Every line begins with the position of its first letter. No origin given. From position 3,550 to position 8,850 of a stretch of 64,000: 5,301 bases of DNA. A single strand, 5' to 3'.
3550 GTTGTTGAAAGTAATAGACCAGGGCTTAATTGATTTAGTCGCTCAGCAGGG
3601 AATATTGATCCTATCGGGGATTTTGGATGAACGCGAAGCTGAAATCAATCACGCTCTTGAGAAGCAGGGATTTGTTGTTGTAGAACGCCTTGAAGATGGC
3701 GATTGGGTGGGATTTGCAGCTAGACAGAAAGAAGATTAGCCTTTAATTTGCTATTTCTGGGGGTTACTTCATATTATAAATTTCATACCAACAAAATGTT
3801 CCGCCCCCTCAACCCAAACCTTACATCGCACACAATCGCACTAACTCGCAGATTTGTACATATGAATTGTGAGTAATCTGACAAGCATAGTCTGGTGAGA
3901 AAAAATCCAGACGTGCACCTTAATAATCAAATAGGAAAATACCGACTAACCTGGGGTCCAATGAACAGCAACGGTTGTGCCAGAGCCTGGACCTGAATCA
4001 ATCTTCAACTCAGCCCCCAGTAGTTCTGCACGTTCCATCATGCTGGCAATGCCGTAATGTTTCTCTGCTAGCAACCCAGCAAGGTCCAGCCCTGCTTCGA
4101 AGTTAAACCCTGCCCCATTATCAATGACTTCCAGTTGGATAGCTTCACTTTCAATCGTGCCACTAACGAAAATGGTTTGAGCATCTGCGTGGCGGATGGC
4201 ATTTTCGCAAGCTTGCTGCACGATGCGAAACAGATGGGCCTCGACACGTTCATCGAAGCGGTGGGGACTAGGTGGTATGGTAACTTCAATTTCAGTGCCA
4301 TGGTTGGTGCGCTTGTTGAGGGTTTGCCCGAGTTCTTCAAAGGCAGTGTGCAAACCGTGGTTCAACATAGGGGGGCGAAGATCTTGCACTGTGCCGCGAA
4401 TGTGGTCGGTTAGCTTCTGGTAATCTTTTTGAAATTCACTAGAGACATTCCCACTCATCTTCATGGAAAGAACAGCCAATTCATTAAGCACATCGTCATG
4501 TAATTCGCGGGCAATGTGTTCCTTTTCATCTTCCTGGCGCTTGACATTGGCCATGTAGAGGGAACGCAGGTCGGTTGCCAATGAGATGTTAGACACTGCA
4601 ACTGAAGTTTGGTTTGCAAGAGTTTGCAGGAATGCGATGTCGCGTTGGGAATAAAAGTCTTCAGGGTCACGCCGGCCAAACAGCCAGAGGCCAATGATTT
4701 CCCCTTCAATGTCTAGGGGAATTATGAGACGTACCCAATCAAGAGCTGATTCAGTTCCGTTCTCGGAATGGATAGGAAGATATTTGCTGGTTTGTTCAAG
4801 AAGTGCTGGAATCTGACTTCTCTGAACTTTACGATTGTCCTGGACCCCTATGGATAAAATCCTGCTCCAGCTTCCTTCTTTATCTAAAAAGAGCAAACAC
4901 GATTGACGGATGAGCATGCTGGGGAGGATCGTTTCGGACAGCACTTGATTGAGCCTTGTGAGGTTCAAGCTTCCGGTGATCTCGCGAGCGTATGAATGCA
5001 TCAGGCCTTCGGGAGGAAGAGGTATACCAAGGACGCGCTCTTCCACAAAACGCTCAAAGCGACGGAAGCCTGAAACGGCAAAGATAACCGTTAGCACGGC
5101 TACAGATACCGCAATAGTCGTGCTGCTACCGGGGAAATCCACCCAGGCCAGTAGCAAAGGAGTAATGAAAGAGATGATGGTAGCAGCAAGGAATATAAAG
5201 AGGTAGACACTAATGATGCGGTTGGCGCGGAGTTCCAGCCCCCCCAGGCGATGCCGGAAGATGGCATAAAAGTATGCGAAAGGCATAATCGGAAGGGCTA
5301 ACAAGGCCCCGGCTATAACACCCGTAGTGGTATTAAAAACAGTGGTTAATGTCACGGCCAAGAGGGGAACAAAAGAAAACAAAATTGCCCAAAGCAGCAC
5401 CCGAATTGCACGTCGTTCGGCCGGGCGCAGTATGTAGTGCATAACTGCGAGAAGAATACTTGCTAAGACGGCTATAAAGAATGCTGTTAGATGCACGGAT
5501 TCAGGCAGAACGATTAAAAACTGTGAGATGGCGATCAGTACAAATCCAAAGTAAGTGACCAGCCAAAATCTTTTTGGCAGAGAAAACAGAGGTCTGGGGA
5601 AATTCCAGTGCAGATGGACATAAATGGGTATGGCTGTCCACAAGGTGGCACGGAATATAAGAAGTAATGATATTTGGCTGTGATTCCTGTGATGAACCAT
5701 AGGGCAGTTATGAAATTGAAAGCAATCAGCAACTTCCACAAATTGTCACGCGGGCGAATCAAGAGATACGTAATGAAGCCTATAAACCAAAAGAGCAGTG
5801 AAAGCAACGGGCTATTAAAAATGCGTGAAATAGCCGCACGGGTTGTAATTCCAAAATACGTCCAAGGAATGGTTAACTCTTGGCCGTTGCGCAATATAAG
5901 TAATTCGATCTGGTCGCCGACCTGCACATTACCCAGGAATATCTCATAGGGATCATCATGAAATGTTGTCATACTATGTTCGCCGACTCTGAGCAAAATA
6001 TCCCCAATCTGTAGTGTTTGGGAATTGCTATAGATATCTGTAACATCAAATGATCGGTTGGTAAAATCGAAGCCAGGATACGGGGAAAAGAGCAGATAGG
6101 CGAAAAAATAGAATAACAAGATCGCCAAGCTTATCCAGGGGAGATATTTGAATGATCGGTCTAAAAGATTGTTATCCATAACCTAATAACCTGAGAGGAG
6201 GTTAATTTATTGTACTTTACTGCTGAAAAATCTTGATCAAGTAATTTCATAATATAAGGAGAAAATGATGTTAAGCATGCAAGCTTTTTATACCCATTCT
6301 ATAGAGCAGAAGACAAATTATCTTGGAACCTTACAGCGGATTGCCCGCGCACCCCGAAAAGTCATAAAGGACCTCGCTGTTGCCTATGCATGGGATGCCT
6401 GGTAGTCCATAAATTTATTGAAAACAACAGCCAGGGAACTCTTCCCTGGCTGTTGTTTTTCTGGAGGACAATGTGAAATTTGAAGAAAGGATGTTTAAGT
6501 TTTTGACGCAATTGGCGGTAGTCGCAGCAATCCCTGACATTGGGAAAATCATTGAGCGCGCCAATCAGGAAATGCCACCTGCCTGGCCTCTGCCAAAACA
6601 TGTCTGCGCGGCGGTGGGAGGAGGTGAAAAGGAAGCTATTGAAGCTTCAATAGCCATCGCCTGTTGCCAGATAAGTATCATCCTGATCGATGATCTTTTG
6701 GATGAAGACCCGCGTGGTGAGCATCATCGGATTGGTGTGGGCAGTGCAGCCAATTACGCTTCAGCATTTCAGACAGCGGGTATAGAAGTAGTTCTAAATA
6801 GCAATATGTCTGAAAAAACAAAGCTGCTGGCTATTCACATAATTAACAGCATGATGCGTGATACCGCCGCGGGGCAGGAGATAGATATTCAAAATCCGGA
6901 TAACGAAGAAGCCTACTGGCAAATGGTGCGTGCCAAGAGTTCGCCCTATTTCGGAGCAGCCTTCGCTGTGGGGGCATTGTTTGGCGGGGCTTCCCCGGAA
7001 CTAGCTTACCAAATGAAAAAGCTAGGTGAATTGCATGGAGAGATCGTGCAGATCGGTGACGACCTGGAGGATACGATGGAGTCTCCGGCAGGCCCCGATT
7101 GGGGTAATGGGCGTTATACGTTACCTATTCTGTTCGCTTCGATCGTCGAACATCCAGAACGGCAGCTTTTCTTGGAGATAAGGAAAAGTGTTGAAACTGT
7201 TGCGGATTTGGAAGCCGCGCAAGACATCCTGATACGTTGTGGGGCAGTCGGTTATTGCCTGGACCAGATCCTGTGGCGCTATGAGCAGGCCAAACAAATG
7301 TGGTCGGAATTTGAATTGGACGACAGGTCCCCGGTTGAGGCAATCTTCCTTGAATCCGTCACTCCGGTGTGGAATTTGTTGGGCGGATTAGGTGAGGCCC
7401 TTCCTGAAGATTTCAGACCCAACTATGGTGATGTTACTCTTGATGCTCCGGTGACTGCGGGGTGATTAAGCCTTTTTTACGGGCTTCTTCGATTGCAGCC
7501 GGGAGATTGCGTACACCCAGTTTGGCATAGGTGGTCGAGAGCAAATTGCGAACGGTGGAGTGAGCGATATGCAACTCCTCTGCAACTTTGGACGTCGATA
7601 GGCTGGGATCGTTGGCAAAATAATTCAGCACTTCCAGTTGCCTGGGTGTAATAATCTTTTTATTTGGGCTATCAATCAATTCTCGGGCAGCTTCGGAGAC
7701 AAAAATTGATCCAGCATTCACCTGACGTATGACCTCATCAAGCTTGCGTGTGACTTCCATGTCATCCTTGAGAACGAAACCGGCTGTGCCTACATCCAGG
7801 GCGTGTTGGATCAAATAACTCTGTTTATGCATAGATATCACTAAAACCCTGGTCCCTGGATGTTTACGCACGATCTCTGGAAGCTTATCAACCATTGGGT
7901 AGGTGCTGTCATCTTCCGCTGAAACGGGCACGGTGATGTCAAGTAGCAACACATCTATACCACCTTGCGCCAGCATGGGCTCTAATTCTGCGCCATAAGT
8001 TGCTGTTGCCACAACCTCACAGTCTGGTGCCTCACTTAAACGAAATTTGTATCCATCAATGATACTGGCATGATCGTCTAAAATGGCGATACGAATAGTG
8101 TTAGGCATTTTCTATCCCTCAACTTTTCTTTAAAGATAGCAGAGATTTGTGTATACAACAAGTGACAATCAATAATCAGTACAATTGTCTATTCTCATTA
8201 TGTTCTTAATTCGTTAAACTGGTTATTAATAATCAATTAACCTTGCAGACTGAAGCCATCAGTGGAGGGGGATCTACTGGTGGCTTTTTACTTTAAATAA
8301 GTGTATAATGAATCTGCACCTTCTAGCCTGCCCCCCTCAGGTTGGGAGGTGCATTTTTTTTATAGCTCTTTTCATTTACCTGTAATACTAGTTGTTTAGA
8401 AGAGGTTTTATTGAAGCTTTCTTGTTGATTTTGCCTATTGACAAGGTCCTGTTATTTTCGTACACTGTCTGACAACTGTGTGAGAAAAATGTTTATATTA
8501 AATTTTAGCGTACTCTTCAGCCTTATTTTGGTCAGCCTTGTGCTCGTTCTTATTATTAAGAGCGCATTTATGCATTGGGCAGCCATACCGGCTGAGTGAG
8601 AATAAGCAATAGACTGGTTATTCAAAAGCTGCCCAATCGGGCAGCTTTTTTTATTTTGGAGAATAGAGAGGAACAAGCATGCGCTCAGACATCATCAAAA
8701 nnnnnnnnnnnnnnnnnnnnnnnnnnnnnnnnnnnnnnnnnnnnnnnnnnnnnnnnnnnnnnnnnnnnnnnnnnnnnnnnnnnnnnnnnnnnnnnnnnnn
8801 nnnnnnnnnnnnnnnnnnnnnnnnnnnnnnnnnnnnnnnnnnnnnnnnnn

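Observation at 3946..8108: ComQXPA-like prenylated-peptide signalling module in a non-Bacillus-like context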

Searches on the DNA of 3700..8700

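Call 38: search_rna_families(source=window, start=3700, end=8700, threshold=evalue, max_evalue=1)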
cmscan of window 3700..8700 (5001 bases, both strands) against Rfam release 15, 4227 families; matches with E-value up to 1: 4.
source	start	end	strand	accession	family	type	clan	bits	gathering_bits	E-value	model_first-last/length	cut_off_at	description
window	8513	8654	+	RF01859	Phe_leader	Cis-reg; leader;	-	35.9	55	0.0023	1-125/125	no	Phenylalanine leader peptide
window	8293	8364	+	RF03388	mir-9418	Gene; miRNA;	-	23.7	82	0.78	1-61/61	no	mir-9418 microRNA precursor family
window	6421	6461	+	RF03790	MIR8008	Gene; miRNA;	-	22.9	66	0.29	1-55/55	no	MIR8008 microRNA precursor family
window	6421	6460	+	RF00130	mir-192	Gene; miRNA;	-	20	54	0.49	18-59/76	no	mir-192/215 microRNA precursor family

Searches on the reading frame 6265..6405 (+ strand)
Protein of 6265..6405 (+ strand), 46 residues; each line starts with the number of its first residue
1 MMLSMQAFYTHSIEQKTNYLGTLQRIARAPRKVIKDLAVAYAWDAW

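Call 3: search_protein_families(library=pfam, proteins=[window:6265-6405:+], max_evalue=0.1)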
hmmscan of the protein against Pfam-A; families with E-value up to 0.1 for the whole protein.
window:6265-6405:+ (46 aa): 0 families

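Call 4: search_protein_families(library=ncbifam, proteins=[window:6265-6405:+], max_evalue=0.1)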
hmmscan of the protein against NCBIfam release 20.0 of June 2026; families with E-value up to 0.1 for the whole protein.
window:6265-6405:+ (46 aa): 0 families

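Call 85: search_protein_families(library=pfam, alignment_id=A5, max_evalue=1)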
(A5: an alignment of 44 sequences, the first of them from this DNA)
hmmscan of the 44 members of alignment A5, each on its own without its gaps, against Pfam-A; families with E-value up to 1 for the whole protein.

A. member 1, seq(46 aa): 0 families

B. families by the number of members that match (of 44 scanned): 12 families
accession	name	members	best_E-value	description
PF01843.25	DIL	1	0.017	DIL domain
PF22085.1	NorB_cytochrome_c-like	1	0.023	Nitric oxide reductase subunit B, cytochrome c-like domain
PF24719.1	Imm33-like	1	0.039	Imm33-like domain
PF07746.16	LigA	1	0.044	Aromatic-ring-opening dioxygenase LigAB, LigA subunit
PF20916.2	BscB_a-b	1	0.05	Cellulose Synthase Subunit B, alpha-beta domain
PF14051.11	DPF1-3_N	1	0.064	DPF1-3, N-terminal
PF13467.12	RHH_4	1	0.071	Ribbon-helix-helix domain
PF02753.23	PapD_C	1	0.1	Pili assembly chaperone PapD, C-terminal domain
PF17418.7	SdpA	1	0.11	Sporulation delaying protein SdpA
PF16854.11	VPS53_C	1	0.12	Vacuolar protein sorting-associated protein 53 C-terminus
PF04542.20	Sigma70_r2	1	0.13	Sigma-70 region 2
PF20388.3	DUF6683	1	0.2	Family of unknown function (DUF6683)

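Call 86: search_protein_families(library=ncbifam, alignment_id=A5, max_evalue=1)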
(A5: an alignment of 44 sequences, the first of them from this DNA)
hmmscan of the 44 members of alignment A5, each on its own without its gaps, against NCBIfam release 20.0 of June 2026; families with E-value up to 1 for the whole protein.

A. member 1, seq(46 aa): 0 families

B. families by the number of members that match (of 44 scanned): 7 families
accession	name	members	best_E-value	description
TIGR04493.1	microcomp_PduM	1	0.065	PduM family microcompartment protein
TIGR04471.1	rSAM_mob_pairA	1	0.074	radical SAM mobile pair protein A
NF002741.0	PRK02726.1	1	0.11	molybdenum cofactor guanylyltransferase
NF005638.0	PRK07399.1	1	0.12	DNA polymerase III subunit delta'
NF000329.2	bla_B2_CphA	1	0.13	CphA family subclass B2 metallo-beta-lactamase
NF005841.0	PRK07758.1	1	0.19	hypothetical protein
TIGR02611.1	TIGR02611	1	0.19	TIGR02611 family protein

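Call 87: search_solved_structures(query=A5, max_evalue=1)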
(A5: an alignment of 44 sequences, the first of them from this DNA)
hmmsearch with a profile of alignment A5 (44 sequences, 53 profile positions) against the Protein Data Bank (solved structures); distinct sequences matched with E-value up to 1: 3.
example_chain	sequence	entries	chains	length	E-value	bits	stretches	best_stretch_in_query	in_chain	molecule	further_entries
1i5x_A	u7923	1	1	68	0.52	13.8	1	22-50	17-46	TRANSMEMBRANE GLYCOPROTEIN (GP41)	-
2vyw_A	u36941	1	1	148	0.61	13.6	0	8-30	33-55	HEMOGLOBIN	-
5yb2_E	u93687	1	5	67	0.68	13.4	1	22-50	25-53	Envelope glycoprotein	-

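Call 99: predict_structure(protein=window:6265-6402:+)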
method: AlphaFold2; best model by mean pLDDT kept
length: 46 residues; sequences in the alignment: 1
mean_pLDDT: 83.6   pTM: 0.45
mean pLDDT of the five models: 83.6, 79.7, 78.6, 77.4, 69.6
residues with pLDDT >= 90: 9; 70-90: 33; 50-70: 3; < 50: 1
segments of 3 or more residues with pLDDT < 50: none
pLDDT, mean of each block of 10 residues (from residue 1): 73 90 88 87 77
secondary structure, 60 per line:
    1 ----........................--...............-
elements in order: H5-28 H31-45
